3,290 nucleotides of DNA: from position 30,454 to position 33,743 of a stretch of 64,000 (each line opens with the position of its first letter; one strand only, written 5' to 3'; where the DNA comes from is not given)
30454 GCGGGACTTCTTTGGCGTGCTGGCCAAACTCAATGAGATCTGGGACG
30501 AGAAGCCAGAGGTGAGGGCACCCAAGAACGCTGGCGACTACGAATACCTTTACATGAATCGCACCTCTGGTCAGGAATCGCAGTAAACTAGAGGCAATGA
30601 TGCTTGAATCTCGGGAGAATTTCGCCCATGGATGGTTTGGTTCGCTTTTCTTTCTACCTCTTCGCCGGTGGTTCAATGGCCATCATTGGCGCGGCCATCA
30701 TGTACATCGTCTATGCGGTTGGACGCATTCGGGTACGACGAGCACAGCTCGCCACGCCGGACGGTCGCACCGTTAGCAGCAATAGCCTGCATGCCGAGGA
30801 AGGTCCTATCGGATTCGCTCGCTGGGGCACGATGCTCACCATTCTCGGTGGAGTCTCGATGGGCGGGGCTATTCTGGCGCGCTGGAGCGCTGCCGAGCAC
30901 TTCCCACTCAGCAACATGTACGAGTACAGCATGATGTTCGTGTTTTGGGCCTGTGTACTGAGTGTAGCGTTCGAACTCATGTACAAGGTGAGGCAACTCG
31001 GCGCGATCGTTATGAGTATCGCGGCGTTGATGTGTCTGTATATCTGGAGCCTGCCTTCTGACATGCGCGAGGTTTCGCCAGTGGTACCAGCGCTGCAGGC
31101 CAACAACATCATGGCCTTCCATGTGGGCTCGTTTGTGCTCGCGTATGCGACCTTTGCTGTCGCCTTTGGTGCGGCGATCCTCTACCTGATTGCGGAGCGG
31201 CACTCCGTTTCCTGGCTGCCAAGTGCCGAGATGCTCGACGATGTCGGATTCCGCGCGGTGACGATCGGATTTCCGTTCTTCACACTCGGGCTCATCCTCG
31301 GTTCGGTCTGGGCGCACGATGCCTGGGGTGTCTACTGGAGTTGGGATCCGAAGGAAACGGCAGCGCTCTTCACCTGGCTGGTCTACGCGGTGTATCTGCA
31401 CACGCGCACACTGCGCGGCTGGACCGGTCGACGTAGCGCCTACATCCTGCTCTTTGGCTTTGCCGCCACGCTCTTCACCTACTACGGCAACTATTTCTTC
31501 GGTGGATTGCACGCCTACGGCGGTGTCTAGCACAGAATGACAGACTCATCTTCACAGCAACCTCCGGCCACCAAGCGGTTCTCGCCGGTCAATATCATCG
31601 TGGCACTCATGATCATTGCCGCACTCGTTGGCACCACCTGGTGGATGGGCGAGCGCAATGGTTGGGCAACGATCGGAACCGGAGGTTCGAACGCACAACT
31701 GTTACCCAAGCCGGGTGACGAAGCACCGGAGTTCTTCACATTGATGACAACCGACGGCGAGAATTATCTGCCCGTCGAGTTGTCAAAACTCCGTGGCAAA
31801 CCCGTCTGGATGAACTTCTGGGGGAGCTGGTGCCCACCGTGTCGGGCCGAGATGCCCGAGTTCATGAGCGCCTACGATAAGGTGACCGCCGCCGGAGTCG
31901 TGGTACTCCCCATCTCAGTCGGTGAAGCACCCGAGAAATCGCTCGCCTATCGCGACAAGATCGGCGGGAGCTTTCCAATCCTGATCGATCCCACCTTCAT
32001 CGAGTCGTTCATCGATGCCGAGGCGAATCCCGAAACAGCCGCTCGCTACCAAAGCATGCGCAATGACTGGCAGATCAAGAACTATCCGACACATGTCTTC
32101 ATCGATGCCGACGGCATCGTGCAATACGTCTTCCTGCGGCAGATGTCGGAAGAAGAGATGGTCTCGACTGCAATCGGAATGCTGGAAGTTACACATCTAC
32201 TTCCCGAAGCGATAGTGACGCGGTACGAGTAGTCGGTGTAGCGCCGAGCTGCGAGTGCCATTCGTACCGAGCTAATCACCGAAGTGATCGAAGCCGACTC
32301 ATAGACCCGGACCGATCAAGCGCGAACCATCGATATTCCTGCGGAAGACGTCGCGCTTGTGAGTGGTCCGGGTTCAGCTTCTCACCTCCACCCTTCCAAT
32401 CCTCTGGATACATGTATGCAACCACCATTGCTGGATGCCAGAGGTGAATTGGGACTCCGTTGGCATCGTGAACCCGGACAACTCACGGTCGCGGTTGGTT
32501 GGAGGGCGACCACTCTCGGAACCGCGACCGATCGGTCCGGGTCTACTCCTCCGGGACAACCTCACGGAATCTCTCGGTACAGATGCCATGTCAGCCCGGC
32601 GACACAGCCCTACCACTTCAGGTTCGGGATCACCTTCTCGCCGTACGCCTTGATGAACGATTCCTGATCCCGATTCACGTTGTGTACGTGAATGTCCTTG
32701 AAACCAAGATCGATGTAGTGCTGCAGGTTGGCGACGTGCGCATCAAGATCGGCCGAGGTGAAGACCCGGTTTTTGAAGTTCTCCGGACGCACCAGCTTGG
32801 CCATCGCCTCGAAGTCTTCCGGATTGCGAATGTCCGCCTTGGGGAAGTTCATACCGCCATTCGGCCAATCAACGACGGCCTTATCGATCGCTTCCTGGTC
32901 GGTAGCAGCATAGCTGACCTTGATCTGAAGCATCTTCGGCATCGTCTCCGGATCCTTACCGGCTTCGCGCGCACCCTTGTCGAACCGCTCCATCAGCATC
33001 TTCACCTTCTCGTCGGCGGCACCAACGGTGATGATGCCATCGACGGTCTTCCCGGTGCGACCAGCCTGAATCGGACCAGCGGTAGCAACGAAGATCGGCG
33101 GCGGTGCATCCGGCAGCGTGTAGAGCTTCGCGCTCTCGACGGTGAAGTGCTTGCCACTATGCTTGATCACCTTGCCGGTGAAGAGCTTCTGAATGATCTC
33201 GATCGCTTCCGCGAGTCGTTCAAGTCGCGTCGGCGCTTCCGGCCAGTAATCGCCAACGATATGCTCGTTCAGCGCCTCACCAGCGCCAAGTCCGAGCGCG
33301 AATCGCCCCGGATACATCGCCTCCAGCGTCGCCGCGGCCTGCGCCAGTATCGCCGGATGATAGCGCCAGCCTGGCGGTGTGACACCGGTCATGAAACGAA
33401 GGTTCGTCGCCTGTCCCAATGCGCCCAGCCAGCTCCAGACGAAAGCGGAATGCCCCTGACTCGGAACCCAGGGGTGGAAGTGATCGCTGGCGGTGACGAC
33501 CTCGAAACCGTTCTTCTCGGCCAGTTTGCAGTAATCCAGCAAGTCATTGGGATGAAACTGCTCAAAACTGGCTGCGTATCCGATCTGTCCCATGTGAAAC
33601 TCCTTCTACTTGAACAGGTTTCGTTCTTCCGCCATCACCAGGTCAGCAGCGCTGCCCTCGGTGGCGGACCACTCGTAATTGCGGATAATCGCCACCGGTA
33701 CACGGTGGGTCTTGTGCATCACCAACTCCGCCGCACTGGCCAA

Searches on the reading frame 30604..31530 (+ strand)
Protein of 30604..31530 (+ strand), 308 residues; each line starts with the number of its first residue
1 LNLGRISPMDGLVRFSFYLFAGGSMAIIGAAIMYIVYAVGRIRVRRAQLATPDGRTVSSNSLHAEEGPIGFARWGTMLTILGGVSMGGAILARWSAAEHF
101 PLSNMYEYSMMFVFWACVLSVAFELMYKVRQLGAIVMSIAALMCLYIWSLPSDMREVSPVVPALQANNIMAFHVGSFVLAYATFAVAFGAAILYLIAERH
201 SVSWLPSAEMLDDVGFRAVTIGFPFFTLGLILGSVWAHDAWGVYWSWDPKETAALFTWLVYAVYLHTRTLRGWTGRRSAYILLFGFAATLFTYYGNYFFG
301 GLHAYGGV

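Call 13: search_protein_families(library=pfam, proteins=[window:30604-31530:+])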
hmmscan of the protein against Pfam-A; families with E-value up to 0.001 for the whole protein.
window:30604-31530:+ (308 aa): 1 family
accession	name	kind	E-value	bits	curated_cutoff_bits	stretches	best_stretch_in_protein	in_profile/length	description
PF01578.25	Cytochrom_C_asm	-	1.5e-44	152.6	29.9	1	104-303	3-212/212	Cytochrome C assembly protein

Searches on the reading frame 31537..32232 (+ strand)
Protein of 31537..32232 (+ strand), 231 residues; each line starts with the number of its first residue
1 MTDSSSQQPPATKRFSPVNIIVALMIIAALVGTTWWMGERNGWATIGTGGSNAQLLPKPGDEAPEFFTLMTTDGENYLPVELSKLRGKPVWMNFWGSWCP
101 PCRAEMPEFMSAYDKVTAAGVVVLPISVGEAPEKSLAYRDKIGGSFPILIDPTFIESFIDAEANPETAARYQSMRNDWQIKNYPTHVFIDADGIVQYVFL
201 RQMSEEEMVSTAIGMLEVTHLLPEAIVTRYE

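Call 13: search_protein_families(library=pfam, proteins=[window:31537-32232:+])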
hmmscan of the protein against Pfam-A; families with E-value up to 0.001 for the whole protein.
window:31537-32232:+ (231 aa): 5 families
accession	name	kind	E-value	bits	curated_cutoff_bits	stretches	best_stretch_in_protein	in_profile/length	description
PF00578.27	AhpC-TSA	-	5e-22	78.6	26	1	59-198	1-124/124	AhpC/TSA family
PF08534.16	Redoxin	-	1e-17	64.7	26.6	1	58-212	1-144/148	Redoxin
PF13905.12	Thioredoxin_8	-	1.9e-08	35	27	1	87-194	1-93/94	Thioredoxin-like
PF00085.26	Thioredoxin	-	3.9e-06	27.2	23.5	1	87-133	18-63/103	Thioredoxin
PF13098.12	Thioredoxin_2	-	4.6e-05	24.2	27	1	85-196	3-88/104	Thioredoxin-like domain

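Call 27: find_homologous_proteins(query=window:31537-32232:+, max_evalue=1e-20)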
Query window:31537-32232:+ (231 aa): 280 proteins with E <= 1e-20 among 765 candidates; the best 120 are listed.
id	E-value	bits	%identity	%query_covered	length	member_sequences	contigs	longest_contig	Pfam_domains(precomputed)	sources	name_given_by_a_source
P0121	8.1e-151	518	97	100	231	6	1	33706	PF08534.17,PF13905.13,PF13098.14,PF00578.28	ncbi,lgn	-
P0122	3.8e-99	349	67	92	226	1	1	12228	PF00085.27,PF08534.17,PF13905.13,PF13098.14,PF00578.28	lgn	-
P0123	2.7e-97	343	65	100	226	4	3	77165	PF08534.17,PF13905.13,PF13098.14,PF00578.28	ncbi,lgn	-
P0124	6.0e-97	342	64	100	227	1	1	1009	PF00085.27,PF08534.17,PF13905.13,PF13098.14,PF00578.28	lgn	-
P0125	1.0e-96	341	64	100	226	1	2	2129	PF00085.27,PF08534.17,PF13905.13,PF13098.14,PF00578.28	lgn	-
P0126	1.2e-96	341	64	100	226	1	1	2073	PF08534.17,PF13905.13,PF13098.14,PF00578.28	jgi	jgi:peroxiredoxin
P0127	3.9e-96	339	62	100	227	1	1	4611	PF00085.27,PF08534.17,PF13905.13,PF13098.14,PF00578.28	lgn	-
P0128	4.3e-96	339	62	100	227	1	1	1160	PF00085.27,PF08534.17,PF13905.13,PF13098.14,PF00578.28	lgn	-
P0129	9.5e-96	338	65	99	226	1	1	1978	PF08534.17,PF13905.13,PF13098.14,PF00578.28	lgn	-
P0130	1.2e-95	337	59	100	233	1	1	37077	PF00085.27,PF08534.17,PF13905.13,PF13098.14,PF00578.28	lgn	-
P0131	1.5e-95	337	62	100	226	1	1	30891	PF08534.17,PF13905.13,PF13098.14,PF00578.28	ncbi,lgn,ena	-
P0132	3.3e-95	336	63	100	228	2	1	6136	PF00085.27,PF08534.17,PF13905.13,PF13098.14,PF00578.28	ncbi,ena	-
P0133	3.9e-95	336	64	97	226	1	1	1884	PF08534.17,PF13905.13,PF13098.14,PF00578.28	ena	-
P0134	5.4e-95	335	68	94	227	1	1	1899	PF00085.27,PF08534.17,PF13905.13,PF00578.28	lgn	-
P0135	8.0e-95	335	63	100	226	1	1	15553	PF08534.17,PF13905.13,PF13098.14,PF00578.28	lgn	-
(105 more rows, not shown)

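Call 28: find_encoding_contigs(protein=P0121, flank=10000, max_places=10)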
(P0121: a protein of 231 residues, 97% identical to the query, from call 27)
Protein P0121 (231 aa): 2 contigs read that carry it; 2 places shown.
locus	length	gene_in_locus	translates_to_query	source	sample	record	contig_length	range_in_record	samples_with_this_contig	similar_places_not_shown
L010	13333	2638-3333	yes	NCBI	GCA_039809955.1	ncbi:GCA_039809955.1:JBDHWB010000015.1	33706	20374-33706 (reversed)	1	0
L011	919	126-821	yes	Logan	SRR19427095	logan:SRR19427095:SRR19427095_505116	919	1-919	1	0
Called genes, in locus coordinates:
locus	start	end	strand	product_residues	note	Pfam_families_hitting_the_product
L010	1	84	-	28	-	?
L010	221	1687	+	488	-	PF05140:ResB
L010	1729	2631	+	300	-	PF01578:Cytochrom_C_asm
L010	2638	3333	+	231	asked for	PF08534:Redoxin, PF00578:AhpC-TSA, PF13098:Thioredoxin_2 (weak), PF13905:Thioredoxin_8 (weak)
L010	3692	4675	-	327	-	PF00296:Bac_luciferase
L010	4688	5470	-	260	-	PF01996:F420_ligase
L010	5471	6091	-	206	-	PF01983:CofC, PF12804:NTP_transf_3 (weak)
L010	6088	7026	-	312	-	PF01933:CofD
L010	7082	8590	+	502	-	PF00370:FGGY_N, PF02782:FGGY_C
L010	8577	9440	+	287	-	PF02585:PIG-L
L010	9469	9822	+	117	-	PF01638:HxlR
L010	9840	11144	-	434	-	PF00251:Glyco_hydro_32N, PF08244:Glyco_hydro_32C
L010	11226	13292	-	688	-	PF00753:Lactamase_B (weak), PF23023:Anti-Pycsar_Apyc1, PF12706:Lactamase_B_2, PF22505:RNase_J_b_CASP, PF07521:RMMBL, PF17770:RNase_J_C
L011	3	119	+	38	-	?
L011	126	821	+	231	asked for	PF08534:Redoxin, PF00578:AhpC-TSA, PF13098:Thioredoxin_2 (weak), PF13905:Thioredoxin_8 (weak)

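Call 29: find_encoding_contigs(protein=P0123, flank=10000, max_places=4)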
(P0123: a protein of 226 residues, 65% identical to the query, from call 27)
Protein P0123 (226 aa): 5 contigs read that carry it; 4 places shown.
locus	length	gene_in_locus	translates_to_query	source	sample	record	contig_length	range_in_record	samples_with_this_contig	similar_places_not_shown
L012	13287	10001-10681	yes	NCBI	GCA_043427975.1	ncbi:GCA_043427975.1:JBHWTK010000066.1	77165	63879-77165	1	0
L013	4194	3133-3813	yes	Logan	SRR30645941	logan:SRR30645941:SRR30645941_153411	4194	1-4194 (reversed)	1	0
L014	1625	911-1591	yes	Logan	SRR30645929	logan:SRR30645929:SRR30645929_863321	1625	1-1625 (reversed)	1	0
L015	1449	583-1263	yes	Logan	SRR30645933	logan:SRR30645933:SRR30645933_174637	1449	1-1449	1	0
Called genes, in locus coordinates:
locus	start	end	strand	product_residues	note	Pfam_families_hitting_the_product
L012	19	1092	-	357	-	PF01264:Chorismate_synt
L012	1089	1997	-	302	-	PF13302:Acetyltransf_3 (weak), PF00583:Acetyltransf_1, PF13508:Acetyltransf_7, PF13673:Acetyltransf_10, PF08445:FR47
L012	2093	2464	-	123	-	PF13238:AAA_18 (weak), PF13521:AAA_28 (weak), PF13671:AAA_33 (weak)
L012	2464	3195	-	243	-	PF07228:SpoIIE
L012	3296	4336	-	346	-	-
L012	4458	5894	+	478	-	PF00702:Hydrolase, PF13419:HAD_2, PF13242:Hydrolase_like (weak), PF01746:tRNA_m1G_MT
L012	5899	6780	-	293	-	PF11967:RecO_N, PF02565:RecO_C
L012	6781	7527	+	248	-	PF02683:DsbD_TM, PF13386:DsbD_2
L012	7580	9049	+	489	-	PF05140:ResB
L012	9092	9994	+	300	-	PF01578:Cytochrom_C_asm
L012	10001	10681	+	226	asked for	PF08534:Redoxin, PF00578:AhpC-TSA, PF13098:Thioredoxin_2 (weak), PF13905:Thioredoxin_8 (weak)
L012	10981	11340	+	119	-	PF12802:MarR_2, PF01022:HTH_5, PF12840:HTH_20, PF25212:HVO_A0114 (weak), PF09339:HTH_IclR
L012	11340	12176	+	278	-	PF01545:Cation_efflux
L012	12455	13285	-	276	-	?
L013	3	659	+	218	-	?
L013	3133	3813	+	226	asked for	PF08534:Redoxin, PF00578:AhpC-TSA, PF13098:Thioredoxin_2 (weak), PF13905:Thioredoxin_8 (weak)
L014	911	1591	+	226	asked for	PF08534:Redoxin, PF00578:AhpC-TSA, PF13098:Thioredoxin_2 (weak), PF13905:Thioredoxin_8 (weak)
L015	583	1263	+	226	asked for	PF08534:Redoxin, PF00578:AhpC-TSA, PF13098:Thioredoxin_2 (weak), PF13905:Thioredoxin_8 (weak)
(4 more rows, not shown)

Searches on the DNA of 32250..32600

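Call 22: search_rna_families(source=window, start=32250, end=32600, threshold=evalue, max_evalue=10)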
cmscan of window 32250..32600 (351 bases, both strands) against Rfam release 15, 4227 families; matches with E-value up to 10: 1.
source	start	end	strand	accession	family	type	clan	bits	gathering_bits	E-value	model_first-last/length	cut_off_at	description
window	32409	32459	+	RF01519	CC0196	Gene; sRNA;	-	10.9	35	6.6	1-58/58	no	Caulobacter sRNA CC0196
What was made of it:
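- On Rfam RNA families: At E <= 10 over 32250-32600 nothing overlapped B or C (call 22).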

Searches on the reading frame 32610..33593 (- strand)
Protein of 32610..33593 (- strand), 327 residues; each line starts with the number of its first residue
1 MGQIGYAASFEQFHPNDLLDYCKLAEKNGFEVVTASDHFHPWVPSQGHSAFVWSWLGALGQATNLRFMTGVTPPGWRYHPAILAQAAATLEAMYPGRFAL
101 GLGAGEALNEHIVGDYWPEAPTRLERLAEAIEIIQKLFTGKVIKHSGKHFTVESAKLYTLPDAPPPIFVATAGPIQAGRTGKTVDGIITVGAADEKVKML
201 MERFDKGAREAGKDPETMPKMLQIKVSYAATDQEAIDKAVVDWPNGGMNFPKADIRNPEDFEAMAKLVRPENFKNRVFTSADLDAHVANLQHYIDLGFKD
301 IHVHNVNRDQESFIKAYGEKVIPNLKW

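Call 13: search_protein_families(library=pfam, proteins=[window:32610-33593:-])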
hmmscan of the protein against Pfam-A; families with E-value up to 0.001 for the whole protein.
window:32610-33593:- (327 aa): 1 family
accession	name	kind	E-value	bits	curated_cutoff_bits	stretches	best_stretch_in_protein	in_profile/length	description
PF00296.26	Bac_luciferase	-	2.2e-56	192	27.9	1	12-298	19-312/314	Luciferase-like monooxygenase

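Call 25: find_encoding_contigs(protein=window:32610-33593:-, flank=10000, max_places=10)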
Protein window:32610-33593:- (327 aa): no gene with exactly this product is on record in the collection.
